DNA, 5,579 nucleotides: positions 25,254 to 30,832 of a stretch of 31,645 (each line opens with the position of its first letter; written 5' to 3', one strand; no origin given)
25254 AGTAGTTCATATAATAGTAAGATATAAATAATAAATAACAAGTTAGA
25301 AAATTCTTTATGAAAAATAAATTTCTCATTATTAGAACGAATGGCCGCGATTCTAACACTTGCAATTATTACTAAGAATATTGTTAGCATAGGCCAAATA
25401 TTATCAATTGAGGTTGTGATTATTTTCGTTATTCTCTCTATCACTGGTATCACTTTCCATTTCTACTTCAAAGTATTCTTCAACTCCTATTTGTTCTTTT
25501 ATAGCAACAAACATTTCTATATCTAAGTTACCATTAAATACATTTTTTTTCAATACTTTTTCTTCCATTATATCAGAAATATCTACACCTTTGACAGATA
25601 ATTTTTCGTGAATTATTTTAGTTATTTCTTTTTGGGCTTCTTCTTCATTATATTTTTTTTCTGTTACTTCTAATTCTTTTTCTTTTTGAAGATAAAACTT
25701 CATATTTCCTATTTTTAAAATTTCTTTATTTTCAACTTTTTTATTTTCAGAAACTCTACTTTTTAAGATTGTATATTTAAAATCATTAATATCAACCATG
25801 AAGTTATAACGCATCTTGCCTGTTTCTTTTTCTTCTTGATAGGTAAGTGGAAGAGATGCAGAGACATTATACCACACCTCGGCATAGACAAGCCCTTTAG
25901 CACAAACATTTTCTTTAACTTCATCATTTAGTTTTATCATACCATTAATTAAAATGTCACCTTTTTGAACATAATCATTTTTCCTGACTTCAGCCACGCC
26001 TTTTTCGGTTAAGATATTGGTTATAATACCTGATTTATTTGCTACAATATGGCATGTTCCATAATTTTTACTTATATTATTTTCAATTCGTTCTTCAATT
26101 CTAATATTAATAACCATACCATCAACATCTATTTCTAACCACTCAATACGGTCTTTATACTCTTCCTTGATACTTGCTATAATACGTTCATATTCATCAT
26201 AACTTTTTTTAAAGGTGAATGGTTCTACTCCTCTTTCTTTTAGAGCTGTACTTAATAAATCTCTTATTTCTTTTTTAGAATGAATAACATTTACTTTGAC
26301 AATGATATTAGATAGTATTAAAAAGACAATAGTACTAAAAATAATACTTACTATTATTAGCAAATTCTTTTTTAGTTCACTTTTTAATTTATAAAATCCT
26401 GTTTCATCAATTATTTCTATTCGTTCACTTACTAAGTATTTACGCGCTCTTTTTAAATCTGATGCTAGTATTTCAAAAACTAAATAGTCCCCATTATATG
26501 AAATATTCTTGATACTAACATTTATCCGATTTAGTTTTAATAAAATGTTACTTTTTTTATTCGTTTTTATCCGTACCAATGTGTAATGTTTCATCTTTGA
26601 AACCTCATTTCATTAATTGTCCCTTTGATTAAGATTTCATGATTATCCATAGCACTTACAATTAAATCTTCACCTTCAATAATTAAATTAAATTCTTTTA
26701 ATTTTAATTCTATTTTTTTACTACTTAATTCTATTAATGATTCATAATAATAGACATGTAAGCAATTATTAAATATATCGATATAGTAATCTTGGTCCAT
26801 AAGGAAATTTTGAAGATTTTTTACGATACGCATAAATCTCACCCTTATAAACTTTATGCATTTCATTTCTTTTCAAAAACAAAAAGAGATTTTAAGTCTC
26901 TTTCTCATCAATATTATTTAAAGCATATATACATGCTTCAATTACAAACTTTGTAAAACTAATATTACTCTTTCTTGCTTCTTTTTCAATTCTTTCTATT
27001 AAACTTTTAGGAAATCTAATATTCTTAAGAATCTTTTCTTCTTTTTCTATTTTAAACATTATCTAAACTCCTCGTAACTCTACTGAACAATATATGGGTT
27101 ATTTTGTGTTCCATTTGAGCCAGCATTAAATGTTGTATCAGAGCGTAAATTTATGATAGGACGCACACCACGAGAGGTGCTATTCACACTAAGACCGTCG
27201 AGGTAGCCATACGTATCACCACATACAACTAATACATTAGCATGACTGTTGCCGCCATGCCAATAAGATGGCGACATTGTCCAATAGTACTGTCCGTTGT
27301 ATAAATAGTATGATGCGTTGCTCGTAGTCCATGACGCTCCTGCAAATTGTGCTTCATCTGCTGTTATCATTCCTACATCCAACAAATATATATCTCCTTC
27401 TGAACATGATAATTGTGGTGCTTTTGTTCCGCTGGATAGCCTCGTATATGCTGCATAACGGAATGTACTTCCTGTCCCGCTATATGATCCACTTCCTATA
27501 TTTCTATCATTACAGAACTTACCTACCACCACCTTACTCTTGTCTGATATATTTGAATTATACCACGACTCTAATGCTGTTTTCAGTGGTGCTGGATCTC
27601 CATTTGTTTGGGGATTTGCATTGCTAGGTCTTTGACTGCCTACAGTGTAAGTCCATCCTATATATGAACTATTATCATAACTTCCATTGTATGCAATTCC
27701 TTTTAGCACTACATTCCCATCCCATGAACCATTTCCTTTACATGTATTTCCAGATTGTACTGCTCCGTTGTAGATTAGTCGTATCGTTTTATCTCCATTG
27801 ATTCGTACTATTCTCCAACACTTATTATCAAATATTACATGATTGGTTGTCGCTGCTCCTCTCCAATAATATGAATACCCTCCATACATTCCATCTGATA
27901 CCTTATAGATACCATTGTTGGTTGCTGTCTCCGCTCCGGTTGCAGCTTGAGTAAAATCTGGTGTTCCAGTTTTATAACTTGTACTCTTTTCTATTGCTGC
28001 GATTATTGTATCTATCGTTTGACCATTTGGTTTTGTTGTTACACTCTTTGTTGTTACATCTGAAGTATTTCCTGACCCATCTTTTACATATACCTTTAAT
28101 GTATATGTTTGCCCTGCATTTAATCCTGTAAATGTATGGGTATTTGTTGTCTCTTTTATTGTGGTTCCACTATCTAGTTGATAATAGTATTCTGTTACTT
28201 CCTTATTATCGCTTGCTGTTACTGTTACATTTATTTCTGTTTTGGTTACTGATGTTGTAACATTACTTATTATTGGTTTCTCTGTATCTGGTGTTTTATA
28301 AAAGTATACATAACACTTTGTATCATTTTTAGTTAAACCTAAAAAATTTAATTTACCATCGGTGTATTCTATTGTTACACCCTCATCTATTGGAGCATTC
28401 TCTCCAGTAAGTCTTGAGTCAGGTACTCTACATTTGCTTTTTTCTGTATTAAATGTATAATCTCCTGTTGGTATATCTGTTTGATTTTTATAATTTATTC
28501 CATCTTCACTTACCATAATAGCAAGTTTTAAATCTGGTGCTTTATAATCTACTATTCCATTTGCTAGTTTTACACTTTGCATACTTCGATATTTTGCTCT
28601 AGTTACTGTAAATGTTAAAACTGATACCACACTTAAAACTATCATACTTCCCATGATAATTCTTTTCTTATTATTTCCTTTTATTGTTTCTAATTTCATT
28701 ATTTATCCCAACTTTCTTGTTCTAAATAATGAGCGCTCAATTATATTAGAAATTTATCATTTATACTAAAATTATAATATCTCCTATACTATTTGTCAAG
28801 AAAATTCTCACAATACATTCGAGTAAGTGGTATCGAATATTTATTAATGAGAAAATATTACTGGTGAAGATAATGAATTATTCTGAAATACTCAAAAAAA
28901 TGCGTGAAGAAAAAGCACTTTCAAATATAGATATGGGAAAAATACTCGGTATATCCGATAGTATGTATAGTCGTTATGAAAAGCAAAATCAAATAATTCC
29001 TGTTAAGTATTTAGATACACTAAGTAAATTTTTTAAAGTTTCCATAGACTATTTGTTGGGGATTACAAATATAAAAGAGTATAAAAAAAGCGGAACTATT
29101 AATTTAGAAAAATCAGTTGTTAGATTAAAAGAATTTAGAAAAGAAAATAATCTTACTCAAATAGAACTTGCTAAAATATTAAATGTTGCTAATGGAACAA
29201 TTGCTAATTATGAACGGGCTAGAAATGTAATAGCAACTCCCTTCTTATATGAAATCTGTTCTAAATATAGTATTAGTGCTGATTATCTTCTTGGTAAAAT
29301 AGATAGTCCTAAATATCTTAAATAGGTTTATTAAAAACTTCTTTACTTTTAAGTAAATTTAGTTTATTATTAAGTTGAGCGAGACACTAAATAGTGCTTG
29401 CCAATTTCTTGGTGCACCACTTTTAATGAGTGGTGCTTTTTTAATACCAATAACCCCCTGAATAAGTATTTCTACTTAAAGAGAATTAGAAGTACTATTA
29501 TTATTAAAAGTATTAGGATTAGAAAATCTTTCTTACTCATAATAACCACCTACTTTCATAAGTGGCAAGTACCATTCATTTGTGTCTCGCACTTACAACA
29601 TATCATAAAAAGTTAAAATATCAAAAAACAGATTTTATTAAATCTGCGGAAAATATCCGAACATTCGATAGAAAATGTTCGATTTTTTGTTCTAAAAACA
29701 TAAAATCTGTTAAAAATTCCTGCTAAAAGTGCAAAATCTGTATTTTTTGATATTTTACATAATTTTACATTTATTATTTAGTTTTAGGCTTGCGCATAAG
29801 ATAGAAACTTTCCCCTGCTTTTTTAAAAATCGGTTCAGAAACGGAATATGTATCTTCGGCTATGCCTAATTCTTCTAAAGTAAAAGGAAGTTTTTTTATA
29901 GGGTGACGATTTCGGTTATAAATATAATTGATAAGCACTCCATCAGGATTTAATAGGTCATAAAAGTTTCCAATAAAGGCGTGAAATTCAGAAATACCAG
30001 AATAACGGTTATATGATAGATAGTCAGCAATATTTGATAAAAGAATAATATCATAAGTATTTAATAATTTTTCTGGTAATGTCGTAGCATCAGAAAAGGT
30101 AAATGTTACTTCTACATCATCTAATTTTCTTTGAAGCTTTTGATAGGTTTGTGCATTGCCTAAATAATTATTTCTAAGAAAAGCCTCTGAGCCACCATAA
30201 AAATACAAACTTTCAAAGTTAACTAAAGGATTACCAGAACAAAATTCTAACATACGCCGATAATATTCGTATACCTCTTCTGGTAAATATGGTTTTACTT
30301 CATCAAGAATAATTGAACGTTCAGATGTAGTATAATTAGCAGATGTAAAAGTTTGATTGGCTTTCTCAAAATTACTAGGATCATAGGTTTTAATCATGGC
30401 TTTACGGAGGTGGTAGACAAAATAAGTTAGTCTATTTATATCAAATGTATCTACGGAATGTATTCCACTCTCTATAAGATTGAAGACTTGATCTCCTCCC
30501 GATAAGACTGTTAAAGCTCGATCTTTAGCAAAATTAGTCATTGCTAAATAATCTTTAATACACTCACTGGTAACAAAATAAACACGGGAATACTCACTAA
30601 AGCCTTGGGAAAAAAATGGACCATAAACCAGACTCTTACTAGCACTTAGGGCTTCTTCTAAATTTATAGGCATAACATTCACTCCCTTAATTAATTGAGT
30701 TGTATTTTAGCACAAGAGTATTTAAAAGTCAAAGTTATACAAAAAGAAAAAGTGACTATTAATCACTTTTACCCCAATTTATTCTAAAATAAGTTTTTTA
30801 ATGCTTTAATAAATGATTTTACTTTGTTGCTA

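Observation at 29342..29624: Unannotated type I toxin-antitoxin-like locus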

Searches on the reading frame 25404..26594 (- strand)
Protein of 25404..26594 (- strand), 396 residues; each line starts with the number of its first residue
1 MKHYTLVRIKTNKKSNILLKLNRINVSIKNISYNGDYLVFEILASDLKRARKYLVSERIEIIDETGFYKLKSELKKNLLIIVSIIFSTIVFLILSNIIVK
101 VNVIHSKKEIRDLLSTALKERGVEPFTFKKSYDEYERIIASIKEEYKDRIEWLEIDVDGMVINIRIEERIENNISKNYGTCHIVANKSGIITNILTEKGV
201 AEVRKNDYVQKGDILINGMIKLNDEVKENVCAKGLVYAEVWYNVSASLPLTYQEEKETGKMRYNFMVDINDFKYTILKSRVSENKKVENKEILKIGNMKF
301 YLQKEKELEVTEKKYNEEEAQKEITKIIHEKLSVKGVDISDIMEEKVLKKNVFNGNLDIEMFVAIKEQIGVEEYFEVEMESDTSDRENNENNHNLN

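Call 43: search_protein_families(library=pfam, proteins=[window:25404-26594:-], max_evalue=0.001)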
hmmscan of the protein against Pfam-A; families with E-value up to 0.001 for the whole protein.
window:25404-26594:- (396 aa): 1 family
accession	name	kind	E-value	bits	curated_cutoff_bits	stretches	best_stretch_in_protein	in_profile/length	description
PF06898.16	YqfD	-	2.3e-57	195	25.2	1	3-369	5-379/379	Putative stage IV sporulation protein YqfD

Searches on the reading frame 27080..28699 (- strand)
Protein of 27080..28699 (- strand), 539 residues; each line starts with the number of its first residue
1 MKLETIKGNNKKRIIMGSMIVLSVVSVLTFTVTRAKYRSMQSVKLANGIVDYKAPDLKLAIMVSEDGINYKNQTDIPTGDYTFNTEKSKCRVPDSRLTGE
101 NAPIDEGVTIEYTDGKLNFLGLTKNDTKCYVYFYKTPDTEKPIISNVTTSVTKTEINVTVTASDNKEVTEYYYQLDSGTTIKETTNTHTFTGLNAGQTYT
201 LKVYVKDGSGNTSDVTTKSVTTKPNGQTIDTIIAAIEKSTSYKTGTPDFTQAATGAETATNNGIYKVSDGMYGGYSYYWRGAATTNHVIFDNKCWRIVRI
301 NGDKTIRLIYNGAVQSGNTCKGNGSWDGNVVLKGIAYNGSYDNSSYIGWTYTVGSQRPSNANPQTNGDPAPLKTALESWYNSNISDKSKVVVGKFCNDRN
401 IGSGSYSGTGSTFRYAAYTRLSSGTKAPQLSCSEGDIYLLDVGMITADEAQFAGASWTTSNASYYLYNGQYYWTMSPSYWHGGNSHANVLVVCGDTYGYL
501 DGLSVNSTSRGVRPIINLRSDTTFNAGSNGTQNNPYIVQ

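Call 43: search_protein_families(library=pfam, proteins=[window:27080-28699:-], max_evalue=0.001)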
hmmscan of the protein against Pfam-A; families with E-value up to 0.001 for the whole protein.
window:27080-28699:- (539 aa): 3 families
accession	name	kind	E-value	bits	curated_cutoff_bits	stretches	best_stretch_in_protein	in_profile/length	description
PF00041.27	fn3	-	5.8e-05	23.7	25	1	146-215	5-80/84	Fibronectin type III domain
PF07495.19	Y_Y_Y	-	0.00057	20.2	26.6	1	165-221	4-61/65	Y_Y_Y domain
PF04516.20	CP2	-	0.00061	19.6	25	0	157-218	16-76/223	CP2 transcription factor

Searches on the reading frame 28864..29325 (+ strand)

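Call 43: search_protein_families(library=pfam, proteins=[window:28864-29325:+], max_evalue=0.001)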
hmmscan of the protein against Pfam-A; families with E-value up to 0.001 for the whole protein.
window:28864-29325:+ (153 aa): 7 families
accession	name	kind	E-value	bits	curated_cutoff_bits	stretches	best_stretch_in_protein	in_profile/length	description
PF01381.28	HTH_3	-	1.3e-22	80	23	2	88-142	1-55/55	Helix-turn-helix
PF12844.13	HTH_19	-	6.2e-16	58.5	30.2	2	87-145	3-61/64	Helix-turn-helix domain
PF13560.12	HTH_31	-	2.5e-09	37.8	27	1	87-133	5-52/64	Helix-turn-helix domain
PF13443.12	HTH_26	-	1.6e-05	25.5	22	0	10-65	2-58/63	Cro/C1-type HTH DNA-binding domain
PF13744.12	HTH_37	-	4.2e-05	23.7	27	0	87-119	22-54/80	Helix-turn-helix domain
PF20432.4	Xre-like-HTH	-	0.00012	22.8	25.8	0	19-56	24-61/63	Antitoxin Xre-like helix-turn-helix domain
PF13412.12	HTH_24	-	0.00067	19.6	21.9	0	88-115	9-36/48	Winged helix-turn-helix DNA-binding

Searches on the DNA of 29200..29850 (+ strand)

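Call 7: search_rna_families(source=window, start=29200, end=29850, threshold=evalue, max_evalue=10, show_alignments=3)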
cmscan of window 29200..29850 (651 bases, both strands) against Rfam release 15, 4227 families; matches with E-value up to 10: 4.
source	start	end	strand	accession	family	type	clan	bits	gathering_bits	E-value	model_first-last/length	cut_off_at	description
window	29352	29444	+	RF00021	Spot_42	Gene; sRNA;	-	25.5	80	0.012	1-115/115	no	Spot 42 RNA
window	29677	29702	-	RF01103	UPD-PKc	Cis-reg;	-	18.2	40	3.5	1-29/29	no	Pseudoknot of upstream pseudoknot domain (UPD) of the 3'UTR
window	29366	29457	+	RF02621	BSnc120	Gene; sRNA;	-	16.7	114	0.97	1-88/88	no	Brucella sRNA 120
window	29376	29502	+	RF02431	SpF22_sRNA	Gene; sRNA;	-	13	55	9.8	1-140/140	no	Streptococcus sRNA SpF22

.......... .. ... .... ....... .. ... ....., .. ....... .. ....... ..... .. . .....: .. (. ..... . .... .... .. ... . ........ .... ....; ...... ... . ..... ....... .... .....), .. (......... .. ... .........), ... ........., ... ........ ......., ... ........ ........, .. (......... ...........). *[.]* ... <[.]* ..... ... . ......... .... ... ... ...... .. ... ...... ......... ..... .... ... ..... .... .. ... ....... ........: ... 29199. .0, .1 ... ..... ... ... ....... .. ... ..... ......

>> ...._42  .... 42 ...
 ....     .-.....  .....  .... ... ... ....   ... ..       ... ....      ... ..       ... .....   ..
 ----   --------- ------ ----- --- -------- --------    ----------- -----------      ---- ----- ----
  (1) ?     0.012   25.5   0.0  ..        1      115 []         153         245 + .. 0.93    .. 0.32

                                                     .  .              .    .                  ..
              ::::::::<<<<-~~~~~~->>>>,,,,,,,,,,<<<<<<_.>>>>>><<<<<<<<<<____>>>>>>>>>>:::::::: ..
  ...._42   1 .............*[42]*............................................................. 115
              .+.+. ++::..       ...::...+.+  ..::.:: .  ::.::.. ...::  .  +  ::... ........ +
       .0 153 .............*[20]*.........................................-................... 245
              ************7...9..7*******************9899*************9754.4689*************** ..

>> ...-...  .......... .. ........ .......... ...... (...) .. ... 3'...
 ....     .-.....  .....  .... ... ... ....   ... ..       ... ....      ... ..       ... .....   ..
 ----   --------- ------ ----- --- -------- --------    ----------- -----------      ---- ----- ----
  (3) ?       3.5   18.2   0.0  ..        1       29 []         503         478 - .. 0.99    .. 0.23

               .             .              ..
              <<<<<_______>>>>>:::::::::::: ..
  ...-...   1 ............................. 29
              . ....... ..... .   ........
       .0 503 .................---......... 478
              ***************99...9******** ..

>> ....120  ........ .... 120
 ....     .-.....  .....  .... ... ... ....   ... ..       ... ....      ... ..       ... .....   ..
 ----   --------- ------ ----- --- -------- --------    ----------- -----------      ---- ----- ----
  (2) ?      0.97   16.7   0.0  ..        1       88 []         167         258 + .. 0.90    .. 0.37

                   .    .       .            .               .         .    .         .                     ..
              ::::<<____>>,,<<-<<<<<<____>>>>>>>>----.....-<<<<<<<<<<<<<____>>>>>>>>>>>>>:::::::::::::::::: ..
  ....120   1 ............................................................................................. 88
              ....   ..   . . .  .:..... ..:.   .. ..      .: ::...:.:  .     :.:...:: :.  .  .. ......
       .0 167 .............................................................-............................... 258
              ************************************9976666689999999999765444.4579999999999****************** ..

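Call 10: search_dna_similar(query=window:29330-29630:+, collection=phages, mode=distant, max_evalue=0.01)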
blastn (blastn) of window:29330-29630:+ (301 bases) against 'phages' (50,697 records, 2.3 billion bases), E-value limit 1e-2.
Records with a match: 37; places in all: 37; records where one place covers at least 80% of the query: 0.
Best place of each record, by identity: 80-90% 37.
By first word of the organism name: Vibrio 37.
By host as written in the record: - 32; Vibrio cholerae 4; Vibrio cholerae E7946 1.
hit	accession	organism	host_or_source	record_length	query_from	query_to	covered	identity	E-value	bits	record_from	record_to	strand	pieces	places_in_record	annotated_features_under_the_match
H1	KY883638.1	Vibrio phage JSF13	Vibrio cholerae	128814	10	50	14%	85.4%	7e-3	46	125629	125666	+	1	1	none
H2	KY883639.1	Vibrio phage JSF14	Vibrio cholerae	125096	10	50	14%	85.4%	7e-3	46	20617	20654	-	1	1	none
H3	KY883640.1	Vibrio phage JSF17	Vibrio cholerae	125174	10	50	14%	85.4%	7e-3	46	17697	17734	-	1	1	none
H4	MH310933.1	Vibrio phage ICP1_2011_A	stool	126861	10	50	14%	85.4%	7e-3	46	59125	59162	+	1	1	hypothetical protein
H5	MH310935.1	Vibrio phage ICP1_2011_B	stool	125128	10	50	14%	85.4%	7e-3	46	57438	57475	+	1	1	hypothetical protein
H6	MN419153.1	Vibrio phage ICP1_2017_F_Mathbaria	Vibrio cholerae E7946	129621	10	50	14%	85.4%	7e-3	46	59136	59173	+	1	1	hypothetical protein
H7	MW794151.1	Vibrio phage ICP1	-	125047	10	50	14%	85.4%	7e-3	46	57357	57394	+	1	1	hypothetical protein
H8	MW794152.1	Vibrio phage ICP1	-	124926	10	50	14%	85.4%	7e-3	46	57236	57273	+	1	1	hypothetical protein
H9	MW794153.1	Vibrio phage ICP1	-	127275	10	50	14%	85.4%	7e-3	46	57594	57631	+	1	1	hypothetical protein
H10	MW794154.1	Vibrio phage ICP1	-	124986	10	50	14%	85.4%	7e-3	46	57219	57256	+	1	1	hypothetical protein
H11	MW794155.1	Vibrio phage ICP1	-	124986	10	50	14%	85.4%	7e-3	46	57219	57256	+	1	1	hypothetical protein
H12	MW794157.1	Vibrio phage ICP1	-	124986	10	50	14%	85.4%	7e-3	46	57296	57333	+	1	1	hypothetical protein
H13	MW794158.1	Vibrio phage ICP1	-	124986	10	50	14%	85.4%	7e-3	46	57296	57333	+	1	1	hypothetical protein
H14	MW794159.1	Vibrio phage ICP1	-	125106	10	50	14%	85.4%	7e-3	46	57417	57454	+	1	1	none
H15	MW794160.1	Vibrio phage ICP1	-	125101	10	50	14%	85.4%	7e-3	46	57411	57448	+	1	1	hypothetical protein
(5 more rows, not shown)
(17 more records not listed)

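Call 11: search_dna_similar(query=window:29330-29630:+, collection=plasmids, mode=distant, max_evalue=0.01)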
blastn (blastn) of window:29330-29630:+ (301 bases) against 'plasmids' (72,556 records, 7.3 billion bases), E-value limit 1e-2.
No match.

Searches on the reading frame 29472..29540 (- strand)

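Call 36: search_protein_families(library=pfam, proteins=[window:29472-29540:-], max_evalue=10)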
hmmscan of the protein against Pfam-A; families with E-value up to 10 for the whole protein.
window:29472-29540:- (22 aa): 4 families
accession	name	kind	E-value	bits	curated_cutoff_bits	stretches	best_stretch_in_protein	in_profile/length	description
PF19893.4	DUF6366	-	0.18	12.7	27.2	1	1-20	47-66/69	Family of unknown function (DUF6366)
PF07172.16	GRP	-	0.97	10.6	30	1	1-20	1-20/90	Glycine rich protein family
PF17359.7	DUF5385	-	1.9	8.5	25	1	4-21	3-21/217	Family of unknown function (DUF5385)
PF10717.14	ODV-E18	-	4.2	7.7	28.1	1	7-21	29-43/87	Occlusion-derived virus envelope protein ODV-E18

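Call 37: search_protein_families(library=ncbifam, proteins=[window:29472-29540:-], max_evalue=10)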
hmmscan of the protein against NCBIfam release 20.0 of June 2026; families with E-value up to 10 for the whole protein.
window:29472-29540:- (22 aa): 1 family
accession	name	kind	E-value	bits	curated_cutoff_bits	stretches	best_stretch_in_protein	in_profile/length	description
NF038277.1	accessory_MacP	equivalog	2.9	8.4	45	1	5-21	75-91/98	cell wall synthase accessory phosphoprotein MacP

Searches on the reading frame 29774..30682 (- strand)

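Call 43: search_protein_families(library=pfam, proteins=[window:29774-30682:-], max_evalue=0.001)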
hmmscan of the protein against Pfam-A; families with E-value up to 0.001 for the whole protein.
window:29774-30682:- (302 aa): 1 family
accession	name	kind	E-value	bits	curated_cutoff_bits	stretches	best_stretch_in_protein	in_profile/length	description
PF11899.13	DUF3419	-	2.8e-09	37.1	28.2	1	51-170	29-141/385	Protein of unknown function (DUF3419)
